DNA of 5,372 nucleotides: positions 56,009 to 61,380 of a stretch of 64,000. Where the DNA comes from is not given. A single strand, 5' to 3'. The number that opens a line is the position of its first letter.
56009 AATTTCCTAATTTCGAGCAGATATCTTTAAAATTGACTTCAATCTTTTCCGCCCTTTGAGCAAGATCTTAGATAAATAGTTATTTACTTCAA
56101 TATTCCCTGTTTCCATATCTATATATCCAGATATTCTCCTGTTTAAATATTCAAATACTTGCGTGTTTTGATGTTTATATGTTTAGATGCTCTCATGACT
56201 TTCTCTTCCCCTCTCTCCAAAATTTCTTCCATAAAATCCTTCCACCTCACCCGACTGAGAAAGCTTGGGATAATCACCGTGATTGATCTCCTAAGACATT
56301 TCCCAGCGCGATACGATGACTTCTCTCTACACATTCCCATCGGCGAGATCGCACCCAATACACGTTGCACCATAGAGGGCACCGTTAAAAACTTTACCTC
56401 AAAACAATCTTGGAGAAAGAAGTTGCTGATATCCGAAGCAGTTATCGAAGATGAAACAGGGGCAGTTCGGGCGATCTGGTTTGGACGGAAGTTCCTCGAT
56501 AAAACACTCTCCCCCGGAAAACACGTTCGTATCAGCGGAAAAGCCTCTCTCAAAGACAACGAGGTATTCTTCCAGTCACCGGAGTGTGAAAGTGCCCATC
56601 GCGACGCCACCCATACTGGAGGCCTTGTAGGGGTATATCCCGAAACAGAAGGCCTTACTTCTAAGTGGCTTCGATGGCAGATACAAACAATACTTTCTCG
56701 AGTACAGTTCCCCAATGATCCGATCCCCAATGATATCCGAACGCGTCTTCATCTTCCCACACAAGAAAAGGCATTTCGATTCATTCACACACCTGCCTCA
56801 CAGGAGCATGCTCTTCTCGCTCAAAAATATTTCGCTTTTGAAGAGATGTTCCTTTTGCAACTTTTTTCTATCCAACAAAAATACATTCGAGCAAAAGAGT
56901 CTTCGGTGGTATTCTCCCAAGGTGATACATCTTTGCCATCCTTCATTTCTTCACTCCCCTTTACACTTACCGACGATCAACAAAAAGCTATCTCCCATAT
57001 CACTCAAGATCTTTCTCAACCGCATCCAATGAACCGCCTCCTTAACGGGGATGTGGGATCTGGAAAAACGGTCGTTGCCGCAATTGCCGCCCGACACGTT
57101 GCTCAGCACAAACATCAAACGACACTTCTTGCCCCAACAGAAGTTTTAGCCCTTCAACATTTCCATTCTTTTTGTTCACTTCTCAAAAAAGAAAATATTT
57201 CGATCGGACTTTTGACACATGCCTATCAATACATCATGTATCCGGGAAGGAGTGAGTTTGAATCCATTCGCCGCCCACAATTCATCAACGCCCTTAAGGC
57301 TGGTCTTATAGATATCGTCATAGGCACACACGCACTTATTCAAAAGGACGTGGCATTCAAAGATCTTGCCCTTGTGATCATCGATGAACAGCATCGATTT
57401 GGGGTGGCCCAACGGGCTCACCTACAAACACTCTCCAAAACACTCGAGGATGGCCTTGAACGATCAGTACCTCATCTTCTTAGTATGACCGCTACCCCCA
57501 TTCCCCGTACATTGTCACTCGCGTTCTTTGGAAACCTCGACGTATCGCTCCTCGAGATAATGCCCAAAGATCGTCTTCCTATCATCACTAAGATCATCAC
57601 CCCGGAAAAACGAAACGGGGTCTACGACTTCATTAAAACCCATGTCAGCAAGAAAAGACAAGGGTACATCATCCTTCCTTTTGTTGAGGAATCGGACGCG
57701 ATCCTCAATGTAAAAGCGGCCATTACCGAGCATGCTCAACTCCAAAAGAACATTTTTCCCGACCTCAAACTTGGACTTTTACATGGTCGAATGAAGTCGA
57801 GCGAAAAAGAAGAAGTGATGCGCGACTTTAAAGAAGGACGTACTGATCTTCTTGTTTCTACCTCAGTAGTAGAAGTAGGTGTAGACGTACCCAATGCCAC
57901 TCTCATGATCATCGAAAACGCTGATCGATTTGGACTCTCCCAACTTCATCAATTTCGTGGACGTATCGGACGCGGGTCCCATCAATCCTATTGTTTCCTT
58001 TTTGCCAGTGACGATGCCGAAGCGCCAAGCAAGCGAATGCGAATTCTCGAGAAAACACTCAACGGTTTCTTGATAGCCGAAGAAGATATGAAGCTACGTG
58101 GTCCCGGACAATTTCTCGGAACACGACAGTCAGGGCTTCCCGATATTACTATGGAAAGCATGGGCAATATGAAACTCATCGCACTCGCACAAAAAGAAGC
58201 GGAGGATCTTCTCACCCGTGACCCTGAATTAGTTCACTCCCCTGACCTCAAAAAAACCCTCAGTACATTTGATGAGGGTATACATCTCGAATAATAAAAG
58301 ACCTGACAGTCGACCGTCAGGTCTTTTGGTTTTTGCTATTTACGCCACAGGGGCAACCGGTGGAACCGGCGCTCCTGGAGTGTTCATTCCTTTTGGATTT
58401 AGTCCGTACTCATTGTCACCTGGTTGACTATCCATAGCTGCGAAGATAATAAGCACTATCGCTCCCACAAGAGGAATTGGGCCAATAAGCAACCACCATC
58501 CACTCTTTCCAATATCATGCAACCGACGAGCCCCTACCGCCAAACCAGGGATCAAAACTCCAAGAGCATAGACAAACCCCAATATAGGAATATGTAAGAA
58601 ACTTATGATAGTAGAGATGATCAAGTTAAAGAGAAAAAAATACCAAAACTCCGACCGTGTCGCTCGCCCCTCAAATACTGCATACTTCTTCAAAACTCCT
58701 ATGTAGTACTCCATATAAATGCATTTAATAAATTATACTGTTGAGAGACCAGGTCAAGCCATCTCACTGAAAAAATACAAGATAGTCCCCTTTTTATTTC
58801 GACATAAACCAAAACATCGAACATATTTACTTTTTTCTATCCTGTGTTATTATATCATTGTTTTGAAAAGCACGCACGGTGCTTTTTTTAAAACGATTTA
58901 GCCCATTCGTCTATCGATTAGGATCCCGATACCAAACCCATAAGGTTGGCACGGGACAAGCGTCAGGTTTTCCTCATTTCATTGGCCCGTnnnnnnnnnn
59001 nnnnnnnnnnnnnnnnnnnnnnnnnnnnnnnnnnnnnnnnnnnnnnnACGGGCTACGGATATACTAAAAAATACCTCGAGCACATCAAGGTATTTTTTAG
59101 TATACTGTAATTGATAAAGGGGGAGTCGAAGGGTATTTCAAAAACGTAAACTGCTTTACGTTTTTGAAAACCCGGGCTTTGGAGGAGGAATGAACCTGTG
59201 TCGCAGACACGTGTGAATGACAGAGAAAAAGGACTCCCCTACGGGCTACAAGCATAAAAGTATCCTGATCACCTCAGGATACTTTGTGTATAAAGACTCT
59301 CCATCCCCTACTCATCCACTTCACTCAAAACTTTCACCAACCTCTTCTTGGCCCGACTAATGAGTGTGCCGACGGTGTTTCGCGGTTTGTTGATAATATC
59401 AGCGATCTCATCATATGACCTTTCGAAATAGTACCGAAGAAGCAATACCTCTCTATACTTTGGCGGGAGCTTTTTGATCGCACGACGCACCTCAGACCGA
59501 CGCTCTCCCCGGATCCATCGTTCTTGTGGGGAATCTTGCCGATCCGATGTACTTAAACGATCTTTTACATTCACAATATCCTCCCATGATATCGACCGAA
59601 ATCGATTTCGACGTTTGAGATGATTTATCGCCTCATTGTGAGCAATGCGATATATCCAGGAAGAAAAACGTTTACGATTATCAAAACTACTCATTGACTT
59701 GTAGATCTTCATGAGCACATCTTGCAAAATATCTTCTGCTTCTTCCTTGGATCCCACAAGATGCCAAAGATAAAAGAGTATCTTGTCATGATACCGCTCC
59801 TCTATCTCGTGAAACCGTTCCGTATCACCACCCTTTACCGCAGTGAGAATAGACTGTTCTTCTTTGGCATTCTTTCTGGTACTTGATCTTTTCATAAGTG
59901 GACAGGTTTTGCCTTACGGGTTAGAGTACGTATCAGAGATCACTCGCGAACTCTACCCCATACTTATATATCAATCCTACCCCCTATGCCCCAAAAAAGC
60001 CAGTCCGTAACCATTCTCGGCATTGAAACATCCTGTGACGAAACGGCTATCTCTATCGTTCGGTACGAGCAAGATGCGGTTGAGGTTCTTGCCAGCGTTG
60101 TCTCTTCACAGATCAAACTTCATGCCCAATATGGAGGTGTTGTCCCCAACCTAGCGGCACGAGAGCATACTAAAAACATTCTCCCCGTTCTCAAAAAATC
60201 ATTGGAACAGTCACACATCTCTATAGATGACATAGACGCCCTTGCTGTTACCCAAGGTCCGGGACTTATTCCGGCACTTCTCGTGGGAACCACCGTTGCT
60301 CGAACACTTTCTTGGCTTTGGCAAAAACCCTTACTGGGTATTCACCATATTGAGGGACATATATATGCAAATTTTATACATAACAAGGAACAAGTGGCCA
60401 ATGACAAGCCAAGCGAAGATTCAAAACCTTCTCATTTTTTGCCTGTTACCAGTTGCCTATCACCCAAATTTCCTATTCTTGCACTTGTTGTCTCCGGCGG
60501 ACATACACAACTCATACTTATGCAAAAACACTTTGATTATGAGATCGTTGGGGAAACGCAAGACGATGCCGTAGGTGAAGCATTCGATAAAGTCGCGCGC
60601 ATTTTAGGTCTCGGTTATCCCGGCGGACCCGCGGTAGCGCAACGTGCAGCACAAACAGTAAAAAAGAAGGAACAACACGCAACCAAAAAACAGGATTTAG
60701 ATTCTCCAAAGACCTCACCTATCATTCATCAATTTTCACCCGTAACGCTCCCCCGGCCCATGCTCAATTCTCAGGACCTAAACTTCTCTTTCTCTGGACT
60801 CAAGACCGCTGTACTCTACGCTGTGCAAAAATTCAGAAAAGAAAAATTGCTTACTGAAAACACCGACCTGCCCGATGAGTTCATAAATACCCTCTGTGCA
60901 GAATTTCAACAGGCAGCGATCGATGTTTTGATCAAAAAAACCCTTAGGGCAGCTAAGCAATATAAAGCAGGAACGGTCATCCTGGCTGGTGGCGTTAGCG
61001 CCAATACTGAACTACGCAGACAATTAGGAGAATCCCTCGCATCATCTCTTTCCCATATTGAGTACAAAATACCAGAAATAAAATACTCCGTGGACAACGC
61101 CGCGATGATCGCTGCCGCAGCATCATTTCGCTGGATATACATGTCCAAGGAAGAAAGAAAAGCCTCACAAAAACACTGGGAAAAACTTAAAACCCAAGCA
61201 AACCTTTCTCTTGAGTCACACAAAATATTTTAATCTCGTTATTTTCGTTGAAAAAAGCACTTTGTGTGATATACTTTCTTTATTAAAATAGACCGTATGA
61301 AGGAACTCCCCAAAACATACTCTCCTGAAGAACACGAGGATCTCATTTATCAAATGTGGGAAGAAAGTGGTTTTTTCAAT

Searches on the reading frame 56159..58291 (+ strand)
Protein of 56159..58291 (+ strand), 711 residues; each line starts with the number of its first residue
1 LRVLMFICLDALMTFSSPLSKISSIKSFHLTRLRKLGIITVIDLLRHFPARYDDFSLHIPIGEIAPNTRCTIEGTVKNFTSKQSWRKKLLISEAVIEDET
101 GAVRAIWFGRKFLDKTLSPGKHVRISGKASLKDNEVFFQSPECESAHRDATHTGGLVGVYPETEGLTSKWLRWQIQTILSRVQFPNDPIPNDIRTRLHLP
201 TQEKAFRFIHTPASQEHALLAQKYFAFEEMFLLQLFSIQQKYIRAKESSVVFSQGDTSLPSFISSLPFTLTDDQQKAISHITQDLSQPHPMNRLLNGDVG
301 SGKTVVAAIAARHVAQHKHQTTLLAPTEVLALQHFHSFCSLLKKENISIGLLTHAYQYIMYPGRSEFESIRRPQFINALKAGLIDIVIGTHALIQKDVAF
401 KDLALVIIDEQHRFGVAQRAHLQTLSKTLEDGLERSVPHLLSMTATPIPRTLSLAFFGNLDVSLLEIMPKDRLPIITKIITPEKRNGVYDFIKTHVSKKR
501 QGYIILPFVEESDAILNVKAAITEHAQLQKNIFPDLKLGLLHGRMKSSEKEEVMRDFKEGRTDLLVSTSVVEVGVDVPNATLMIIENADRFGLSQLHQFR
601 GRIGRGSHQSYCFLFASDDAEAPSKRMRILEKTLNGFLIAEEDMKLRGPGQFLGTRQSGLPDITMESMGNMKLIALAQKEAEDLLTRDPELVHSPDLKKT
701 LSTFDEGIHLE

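Call 81: search_protein_families(library=pfam, proteins=[window:56159-58291:+], max_evalue=0.0001)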
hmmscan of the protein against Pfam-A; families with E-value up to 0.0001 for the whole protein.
window:56159-58291:+ (711 aa): 7 families
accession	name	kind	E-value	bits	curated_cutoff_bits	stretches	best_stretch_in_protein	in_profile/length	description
PF00270.35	DEAD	-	2.2e-21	76.8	26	1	271-451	1-163/167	DEAD/DEAH box helicase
PF00271.37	Helicase_C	-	1.6e-19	70.6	23.5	1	491-605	9-108/110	Helicase conserved C-terminal domain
PF17191.10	RecG_wedge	-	2.2e-19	70.1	23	1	33-180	16-160/162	RecG wedge domain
PF04851.21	ResIII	-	7.1e-12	46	22.5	1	269-447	3-162/164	Type III restriction enzyme, res subunit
PF19833.4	RecG_dom3_C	-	1.3e-08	35.2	26.8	1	634-693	2-63/87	ATP-dependent DNA helicase RecG, domain 3, C-terminal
PF22590.2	Cas3-like_C_2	-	1.6e-05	25.6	27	1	517-606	11-104/106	CRISPR-associated nuclease/helicase Cas3, C-terminal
PF01336.31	tRNA_anti-codon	-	3.4e-05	24.1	27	1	71-135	2-63/75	OB-fold nucleic acid binding domain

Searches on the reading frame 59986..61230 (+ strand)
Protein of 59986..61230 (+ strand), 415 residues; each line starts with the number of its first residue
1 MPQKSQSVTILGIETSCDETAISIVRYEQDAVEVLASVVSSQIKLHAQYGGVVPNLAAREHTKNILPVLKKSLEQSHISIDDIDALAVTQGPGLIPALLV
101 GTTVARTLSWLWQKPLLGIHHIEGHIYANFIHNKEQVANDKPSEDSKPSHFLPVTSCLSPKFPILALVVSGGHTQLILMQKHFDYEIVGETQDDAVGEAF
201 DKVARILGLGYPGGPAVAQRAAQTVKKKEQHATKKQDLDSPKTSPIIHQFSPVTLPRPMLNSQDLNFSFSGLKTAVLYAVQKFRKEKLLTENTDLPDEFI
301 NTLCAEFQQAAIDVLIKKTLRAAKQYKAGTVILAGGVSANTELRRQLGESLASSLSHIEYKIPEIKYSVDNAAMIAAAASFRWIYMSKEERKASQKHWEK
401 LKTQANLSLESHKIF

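Call 81: search_protein_families(library=pfam, proteins=[window:59986-61230:+], max_evalue=0.0001)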
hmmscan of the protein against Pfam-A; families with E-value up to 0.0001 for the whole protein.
window:59986-61230:+ (415 aa): 1 family
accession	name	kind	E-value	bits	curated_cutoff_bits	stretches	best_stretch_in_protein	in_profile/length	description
PF00814.31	TsaD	-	5.3e-83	279.2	24.8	2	160-376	103-263/264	tRNA N6-adenosine threonylcarbamoyltransferase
